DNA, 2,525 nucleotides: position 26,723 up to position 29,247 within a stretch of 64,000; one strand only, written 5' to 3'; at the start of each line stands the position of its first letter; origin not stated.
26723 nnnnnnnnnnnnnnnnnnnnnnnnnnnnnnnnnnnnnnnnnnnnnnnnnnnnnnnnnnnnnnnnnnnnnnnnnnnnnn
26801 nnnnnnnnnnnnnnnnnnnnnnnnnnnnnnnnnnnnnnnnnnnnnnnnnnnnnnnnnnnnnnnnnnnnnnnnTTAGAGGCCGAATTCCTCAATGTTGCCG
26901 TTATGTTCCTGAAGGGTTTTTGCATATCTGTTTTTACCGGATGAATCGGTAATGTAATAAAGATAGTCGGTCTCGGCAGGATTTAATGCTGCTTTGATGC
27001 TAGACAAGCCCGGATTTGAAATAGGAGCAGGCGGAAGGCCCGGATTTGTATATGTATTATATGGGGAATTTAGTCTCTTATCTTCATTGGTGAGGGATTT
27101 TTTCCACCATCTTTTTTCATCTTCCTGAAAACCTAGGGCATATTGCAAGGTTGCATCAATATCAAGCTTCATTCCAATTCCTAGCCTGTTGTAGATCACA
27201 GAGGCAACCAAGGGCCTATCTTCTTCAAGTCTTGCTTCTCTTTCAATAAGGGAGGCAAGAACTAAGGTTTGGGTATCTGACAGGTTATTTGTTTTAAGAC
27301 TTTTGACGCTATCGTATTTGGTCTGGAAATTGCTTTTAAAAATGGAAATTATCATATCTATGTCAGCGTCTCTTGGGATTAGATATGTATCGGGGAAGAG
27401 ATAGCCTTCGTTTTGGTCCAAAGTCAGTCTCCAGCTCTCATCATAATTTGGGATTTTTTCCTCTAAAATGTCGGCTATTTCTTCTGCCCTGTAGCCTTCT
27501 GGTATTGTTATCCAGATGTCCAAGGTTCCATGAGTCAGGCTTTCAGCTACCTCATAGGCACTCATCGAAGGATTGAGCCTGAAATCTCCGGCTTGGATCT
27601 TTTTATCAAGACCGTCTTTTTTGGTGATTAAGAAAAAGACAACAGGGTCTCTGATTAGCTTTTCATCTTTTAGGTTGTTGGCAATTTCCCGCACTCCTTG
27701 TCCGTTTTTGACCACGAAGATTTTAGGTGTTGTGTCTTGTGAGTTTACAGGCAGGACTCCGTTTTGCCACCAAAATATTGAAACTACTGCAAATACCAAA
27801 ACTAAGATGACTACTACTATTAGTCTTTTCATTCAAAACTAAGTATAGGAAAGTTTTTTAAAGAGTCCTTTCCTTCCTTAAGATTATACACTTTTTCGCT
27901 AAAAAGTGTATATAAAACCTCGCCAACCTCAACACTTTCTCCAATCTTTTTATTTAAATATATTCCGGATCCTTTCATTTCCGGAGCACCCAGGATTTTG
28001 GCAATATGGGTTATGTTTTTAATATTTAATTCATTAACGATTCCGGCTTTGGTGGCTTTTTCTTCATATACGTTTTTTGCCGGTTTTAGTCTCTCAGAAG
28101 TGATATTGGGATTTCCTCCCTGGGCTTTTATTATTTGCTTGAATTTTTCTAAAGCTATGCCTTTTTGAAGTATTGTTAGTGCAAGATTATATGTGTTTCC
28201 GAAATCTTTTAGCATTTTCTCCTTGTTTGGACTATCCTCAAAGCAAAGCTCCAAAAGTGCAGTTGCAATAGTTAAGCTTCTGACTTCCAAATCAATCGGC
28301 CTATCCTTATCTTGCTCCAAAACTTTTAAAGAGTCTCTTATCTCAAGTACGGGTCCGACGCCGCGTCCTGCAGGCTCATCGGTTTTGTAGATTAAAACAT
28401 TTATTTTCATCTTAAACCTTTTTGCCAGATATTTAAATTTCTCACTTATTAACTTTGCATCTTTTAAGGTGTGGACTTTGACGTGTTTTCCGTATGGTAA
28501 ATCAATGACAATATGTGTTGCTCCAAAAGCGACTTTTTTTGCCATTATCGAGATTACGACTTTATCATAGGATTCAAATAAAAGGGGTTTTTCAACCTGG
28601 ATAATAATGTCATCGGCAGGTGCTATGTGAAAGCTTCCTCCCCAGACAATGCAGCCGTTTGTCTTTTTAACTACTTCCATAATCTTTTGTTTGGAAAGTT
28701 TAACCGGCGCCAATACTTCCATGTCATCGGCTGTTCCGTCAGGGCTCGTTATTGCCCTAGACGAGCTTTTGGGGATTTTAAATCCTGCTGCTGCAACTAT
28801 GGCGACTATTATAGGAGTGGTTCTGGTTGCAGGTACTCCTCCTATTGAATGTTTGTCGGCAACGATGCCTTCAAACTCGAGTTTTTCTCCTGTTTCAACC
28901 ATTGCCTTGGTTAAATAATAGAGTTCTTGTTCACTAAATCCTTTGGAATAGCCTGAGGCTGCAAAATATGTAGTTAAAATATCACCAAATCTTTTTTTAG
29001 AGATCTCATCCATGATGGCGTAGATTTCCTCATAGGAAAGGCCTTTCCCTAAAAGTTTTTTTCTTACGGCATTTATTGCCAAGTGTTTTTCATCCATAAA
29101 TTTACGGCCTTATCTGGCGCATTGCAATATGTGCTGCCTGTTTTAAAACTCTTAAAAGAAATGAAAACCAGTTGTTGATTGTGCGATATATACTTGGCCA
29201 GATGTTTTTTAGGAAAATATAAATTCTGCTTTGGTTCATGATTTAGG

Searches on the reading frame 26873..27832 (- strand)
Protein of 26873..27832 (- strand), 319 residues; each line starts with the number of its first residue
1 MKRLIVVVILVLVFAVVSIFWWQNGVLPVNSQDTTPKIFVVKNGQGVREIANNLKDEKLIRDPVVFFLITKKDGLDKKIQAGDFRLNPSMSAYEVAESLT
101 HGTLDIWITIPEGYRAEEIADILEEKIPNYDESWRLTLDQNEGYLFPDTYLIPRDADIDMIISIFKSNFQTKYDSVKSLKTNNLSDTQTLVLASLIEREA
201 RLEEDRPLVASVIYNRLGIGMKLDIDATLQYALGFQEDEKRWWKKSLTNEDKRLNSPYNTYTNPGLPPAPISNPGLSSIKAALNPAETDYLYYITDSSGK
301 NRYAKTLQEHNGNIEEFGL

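Call 43: search_protein_families(library=pfam, proteins=[window:26873-27832:-], max_evalue=0.001)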
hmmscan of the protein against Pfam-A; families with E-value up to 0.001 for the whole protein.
window:26873-27832:- (319 aa): 1 family
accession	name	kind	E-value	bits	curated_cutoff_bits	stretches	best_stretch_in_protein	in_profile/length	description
PF02618.21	YceG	-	4.8e-81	272.7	32.4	1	39-315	1-274/275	YceG-like family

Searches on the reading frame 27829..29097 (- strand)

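Call 43: search_protein_families(library=pfam, proteins=[window:27829-29097:-], max_evalue=0.001)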
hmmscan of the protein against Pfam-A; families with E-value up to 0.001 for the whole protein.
window:27829-29097:- (422 aa): 3 families
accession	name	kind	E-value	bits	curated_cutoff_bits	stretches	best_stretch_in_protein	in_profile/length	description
PF00591.27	Glycos_transf_3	-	5.9e-10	39.6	27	1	78-216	3-157/253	Glycosyl transferase family, a/b domain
PF02885.22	Glycos_trans_3N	-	2.2e-09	37.4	26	1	10-70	3-63/63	Glycosyl transferase family, helical bundle domain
PF07831.19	PYNP_C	-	1.7e-08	34.4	27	1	354-413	2-68/75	Pyrimidine nucleoside phosphorylase C-terminal domain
